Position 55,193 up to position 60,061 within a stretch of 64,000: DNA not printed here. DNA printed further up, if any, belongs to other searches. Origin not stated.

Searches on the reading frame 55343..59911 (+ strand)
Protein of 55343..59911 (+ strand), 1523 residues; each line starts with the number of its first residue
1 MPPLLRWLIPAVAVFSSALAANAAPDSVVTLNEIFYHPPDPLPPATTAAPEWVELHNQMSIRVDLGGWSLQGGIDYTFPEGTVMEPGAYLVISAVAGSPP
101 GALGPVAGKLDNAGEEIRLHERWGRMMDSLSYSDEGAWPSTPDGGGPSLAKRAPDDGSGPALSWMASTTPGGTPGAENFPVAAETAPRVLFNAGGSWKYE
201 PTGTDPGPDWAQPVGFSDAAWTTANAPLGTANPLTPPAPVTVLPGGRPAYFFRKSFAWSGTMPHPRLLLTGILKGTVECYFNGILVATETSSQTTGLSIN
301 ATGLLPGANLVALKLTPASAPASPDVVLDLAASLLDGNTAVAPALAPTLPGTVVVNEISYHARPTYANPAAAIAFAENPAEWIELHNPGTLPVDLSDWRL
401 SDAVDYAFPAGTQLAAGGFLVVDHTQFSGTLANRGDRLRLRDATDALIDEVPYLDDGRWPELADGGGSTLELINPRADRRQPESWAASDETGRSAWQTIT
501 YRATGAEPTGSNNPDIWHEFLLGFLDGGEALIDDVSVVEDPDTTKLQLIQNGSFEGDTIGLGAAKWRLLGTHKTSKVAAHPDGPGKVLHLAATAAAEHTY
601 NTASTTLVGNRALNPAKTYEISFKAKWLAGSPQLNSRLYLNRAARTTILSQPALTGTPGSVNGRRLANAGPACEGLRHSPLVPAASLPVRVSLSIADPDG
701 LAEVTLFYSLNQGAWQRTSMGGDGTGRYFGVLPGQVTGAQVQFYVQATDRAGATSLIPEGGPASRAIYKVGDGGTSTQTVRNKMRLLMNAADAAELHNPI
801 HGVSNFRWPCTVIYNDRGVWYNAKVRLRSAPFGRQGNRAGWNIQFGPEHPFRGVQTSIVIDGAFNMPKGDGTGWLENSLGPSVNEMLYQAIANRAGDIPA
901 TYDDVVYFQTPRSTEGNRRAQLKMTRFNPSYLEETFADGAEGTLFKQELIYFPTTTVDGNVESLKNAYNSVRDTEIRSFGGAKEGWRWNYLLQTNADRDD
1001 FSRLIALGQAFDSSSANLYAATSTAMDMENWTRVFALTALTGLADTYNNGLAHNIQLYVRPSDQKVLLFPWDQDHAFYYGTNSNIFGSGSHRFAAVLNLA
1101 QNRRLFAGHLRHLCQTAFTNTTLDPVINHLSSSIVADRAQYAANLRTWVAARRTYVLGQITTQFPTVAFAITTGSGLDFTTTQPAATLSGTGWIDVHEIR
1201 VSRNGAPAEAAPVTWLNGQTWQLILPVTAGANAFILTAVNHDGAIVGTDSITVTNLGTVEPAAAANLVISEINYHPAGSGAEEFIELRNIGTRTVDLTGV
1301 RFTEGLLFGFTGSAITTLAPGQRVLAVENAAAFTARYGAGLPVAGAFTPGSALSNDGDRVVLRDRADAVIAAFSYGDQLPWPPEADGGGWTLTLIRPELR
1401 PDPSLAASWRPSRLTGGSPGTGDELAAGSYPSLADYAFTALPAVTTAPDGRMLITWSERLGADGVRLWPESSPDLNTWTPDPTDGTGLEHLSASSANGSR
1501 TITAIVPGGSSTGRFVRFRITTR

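Call 48: search_protein_families(library=pfam, proteins=[window:55343-59911:+], max_evalue=0.0001)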
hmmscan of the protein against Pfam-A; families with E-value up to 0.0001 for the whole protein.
window:55343-59911:+ (1523 aa): 2 families
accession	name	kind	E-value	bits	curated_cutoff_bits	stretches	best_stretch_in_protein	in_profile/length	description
PF00932.25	LTD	-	7.7e-49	165.1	34.3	3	350-453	5-107/109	Lamin Tail Domain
PF08757.17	CotH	-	3.1e-07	30.6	23.8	1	993-1082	134-220/322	CotH kinase protein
